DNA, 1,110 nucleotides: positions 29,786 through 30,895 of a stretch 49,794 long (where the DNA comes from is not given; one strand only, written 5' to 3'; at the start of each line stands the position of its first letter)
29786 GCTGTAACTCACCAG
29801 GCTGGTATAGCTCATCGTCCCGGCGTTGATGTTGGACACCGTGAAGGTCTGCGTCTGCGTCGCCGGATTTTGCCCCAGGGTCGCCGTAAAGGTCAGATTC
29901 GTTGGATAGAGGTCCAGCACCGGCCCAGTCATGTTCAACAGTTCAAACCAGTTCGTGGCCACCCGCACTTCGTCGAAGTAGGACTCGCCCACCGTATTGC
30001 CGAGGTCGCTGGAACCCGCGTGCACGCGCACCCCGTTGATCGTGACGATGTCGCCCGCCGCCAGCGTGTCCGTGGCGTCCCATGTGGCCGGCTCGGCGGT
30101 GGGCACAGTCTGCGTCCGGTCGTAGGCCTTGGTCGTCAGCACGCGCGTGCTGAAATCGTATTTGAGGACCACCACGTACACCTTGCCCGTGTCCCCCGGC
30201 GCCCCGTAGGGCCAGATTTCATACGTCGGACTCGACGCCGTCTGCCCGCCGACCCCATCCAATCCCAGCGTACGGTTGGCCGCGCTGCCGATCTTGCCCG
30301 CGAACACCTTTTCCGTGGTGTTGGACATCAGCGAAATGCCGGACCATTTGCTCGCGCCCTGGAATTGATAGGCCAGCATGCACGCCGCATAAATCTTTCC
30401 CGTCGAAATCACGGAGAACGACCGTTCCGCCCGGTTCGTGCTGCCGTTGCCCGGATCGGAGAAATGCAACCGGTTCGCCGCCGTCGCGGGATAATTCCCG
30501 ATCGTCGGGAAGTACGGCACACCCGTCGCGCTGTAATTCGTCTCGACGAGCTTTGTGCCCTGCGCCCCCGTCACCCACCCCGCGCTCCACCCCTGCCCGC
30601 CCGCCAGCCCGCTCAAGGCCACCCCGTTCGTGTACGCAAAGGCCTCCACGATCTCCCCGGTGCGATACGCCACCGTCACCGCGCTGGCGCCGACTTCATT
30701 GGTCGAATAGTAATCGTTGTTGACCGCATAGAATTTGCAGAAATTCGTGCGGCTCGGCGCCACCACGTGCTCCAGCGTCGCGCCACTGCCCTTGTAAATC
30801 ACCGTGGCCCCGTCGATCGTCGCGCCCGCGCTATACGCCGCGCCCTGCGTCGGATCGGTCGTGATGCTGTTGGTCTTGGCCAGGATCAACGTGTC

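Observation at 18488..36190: Tightly packed seven-ORF (six-gene if the frame change is an error) surface-protein operon ending in a single PEP-CTERM protein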

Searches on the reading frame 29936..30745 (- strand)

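Call 68: search_protein_families(library=pfam, proteins=[window:29936-30745:-], max_evalue=1)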
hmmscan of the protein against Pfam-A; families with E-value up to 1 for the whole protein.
window:29936-30745:- (270 aa): 1 family
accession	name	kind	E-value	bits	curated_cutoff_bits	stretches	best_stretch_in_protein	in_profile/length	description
PF02839.19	CBM_5_12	-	0.004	17.6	26.2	1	221-240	1-20/44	Carbohydrate-binding module family 5/12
